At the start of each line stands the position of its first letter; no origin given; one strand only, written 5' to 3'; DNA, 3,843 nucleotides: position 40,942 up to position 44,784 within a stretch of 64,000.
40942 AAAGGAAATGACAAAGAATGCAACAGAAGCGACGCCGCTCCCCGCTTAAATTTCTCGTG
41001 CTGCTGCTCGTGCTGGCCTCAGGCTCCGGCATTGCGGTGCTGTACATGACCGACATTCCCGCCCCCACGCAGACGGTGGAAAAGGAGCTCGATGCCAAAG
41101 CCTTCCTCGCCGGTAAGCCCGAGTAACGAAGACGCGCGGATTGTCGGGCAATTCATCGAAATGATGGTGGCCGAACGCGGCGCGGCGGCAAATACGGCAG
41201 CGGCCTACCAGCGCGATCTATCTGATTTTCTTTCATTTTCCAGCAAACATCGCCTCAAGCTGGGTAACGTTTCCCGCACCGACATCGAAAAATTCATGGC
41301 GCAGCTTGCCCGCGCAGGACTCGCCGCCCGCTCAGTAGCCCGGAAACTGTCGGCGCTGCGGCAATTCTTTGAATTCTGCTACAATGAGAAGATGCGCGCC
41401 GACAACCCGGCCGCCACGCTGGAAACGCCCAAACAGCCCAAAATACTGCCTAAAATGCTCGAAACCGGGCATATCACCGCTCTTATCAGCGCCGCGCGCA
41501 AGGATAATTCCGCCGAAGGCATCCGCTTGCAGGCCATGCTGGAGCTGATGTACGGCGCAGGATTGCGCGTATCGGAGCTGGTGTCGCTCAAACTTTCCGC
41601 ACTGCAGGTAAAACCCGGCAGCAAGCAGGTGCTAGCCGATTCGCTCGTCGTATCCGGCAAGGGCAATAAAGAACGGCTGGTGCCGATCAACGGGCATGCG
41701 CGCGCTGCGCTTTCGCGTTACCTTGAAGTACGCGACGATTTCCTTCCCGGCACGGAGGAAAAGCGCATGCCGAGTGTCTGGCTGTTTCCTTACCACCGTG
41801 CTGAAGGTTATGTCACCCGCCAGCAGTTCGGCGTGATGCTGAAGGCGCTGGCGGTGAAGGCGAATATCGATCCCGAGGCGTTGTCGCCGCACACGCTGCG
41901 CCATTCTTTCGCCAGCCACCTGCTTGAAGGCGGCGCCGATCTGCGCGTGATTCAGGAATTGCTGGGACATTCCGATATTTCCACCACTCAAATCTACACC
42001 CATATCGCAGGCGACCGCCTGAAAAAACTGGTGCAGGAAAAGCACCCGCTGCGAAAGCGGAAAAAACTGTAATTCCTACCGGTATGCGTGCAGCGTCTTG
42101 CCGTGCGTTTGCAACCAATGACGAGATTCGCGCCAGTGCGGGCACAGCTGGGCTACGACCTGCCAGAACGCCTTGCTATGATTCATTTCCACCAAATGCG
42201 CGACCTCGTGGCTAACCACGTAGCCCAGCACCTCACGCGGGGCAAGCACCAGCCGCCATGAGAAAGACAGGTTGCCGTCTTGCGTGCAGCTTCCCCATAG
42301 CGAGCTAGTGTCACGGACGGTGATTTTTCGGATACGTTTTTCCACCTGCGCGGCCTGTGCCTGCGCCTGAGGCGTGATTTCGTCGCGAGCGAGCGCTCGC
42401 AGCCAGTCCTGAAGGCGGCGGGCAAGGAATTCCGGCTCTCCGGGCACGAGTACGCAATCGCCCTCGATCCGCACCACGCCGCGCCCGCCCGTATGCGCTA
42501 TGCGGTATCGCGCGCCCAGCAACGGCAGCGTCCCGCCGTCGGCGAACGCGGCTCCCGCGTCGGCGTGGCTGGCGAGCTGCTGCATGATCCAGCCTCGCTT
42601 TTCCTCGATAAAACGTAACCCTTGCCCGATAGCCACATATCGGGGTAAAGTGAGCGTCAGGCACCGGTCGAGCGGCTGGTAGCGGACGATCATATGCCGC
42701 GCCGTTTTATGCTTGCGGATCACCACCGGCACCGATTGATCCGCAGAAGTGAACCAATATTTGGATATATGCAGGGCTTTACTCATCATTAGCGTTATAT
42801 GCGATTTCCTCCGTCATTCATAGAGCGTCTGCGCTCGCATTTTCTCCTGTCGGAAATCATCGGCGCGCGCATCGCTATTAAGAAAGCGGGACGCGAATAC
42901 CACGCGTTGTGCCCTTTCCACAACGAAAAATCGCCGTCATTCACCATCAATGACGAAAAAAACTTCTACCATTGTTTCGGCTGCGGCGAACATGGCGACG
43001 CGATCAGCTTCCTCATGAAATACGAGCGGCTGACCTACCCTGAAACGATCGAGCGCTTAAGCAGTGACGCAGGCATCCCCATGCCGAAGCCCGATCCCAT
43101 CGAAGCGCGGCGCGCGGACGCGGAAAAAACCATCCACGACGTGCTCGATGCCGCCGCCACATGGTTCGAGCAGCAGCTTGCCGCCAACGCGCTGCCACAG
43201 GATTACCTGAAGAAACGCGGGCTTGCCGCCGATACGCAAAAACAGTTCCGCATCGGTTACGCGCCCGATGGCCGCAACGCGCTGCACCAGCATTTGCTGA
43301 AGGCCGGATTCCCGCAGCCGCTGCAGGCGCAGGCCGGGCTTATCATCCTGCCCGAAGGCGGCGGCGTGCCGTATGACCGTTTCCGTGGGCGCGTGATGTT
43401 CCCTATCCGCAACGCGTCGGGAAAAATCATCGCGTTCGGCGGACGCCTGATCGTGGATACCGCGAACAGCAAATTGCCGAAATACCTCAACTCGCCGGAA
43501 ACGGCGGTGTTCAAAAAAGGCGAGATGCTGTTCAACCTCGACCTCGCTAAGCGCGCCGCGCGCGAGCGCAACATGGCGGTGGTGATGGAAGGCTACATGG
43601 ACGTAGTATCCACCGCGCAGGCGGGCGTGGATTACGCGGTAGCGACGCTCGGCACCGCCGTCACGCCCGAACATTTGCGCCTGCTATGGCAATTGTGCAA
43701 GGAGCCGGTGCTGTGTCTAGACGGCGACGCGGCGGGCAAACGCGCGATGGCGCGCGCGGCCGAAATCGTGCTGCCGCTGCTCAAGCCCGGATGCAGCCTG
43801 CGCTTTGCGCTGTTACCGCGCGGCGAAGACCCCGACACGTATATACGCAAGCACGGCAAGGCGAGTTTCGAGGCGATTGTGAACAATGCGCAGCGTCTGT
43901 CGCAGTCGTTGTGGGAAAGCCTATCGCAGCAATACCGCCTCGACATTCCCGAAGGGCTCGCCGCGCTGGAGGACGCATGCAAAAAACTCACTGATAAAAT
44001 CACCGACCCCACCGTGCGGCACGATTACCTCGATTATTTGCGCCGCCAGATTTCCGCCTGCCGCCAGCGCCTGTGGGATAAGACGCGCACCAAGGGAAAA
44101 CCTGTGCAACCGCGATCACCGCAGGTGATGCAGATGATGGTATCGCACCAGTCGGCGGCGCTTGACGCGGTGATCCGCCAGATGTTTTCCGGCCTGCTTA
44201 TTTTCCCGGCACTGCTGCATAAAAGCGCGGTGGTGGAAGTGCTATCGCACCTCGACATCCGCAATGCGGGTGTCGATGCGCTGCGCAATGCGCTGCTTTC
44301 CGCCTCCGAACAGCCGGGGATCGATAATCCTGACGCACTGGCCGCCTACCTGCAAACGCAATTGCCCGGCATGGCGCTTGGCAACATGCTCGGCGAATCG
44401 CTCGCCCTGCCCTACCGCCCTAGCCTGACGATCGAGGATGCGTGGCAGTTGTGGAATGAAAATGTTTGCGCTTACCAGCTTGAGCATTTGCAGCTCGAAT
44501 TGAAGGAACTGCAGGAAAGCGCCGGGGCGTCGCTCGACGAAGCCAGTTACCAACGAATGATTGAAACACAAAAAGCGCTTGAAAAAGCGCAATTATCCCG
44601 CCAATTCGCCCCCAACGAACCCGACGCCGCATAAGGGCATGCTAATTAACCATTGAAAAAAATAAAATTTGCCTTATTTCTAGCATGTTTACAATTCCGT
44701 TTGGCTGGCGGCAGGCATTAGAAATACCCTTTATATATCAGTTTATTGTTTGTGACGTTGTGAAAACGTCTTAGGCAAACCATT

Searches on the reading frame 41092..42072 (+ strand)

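Call 20: search_protein_families(library=pfam, proteins=[window:41092-42072:+], max_evalue=0.01)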
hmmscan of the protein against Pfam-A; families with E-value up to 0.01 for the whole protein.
window:41092-42072:+ (326 aa): 4 families
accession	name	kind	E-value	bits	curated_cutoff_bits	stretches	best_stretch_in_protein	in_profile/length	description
PF00589.27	Phage_integrase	-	6.2e-42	143.7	27.1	1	123-306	3-169/172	Phage integrase family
PF02899.23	Phage_int_SAM_1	-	8.6e-20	71.3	22.3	1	20-100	3-83/83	Phage integrase, N-terminal SAM-like domain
PF13495.12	Phage_int_SAM_4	-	1.6e-07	32.1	27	1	21-95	5-77/85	Phage integrase, N-terminal SAM-like domain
PF13102.12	Phage_int_SAM_5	-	0.0002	22.1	22.3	1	21-107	5-93/98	Phage integrase SAM-like domain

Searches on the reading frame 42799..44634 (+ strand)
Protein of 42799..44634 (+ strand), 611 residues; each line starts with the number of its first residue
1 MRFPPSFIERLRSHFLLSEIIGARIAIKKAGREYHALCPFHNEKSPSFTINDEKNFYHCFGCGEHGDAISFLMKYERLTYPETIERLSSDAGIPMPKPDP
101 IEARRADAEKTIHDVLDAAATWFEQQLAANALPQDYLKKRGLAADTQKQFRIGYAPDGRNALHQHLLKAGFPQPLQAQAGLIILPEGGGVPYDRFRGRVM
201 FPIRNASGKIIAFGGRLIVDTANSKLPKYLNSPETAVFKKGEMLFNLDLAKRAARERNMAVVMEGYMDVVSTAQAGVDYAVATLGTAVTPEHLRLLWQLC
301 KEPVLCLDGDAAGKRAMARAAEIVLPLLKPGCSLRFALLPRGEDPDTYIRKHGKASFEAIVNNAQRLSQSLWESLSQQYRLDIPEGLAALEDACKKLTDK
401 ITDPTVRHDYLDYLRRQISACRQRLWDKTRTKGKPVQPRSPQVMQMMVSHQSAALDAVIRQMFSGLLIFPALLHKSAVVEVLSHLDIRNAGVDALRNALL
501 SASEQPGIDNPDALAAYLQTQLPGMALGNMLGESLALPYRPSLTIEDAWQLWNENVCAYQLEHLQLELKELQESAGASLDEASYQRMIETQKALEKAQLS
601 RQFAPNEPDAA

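Call 20: search_protein_families(library=pfam, proteins=[window:42799-44634:+], max_evalue=0.01)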
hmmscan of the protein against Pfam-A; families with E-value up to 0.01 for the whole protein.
window:42799-44634:+ (611 aa): 7 families
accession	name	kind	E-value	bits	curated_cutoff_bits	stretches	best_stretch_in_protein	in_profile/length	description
PF08275.17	DNAG_N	-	2.8e-37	128.1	26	1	123-251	2-128/128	DNA primase catalytic core, N-terminal domain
PF01807.25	Zn_ribbon_DnaG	-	8.5e-34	115.7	24.9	1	5-96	3-94/98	CHC2 zinc finger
PF13155.12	Toprim_2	-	1.2e-19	70.9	22.1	1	261-349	1-88/88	Toprim-like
PF13662.12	Toprim_4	-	8.2e-16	58.5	25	1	259-333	2-80/85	Toprim domain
PF01751.28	Toprim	-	2.7e-10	40.7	23.1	1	261-336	3-93/96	Toprim domain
PF10410.14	DnaB_bind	-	3.9e-06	27.5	20.6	1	371-418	4-51/56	DnaB-helicase binding domain of primase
PF13362.12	Toprim_3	-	6.5e-05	23.7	27.2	1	260-354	2-94/95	Toprim domain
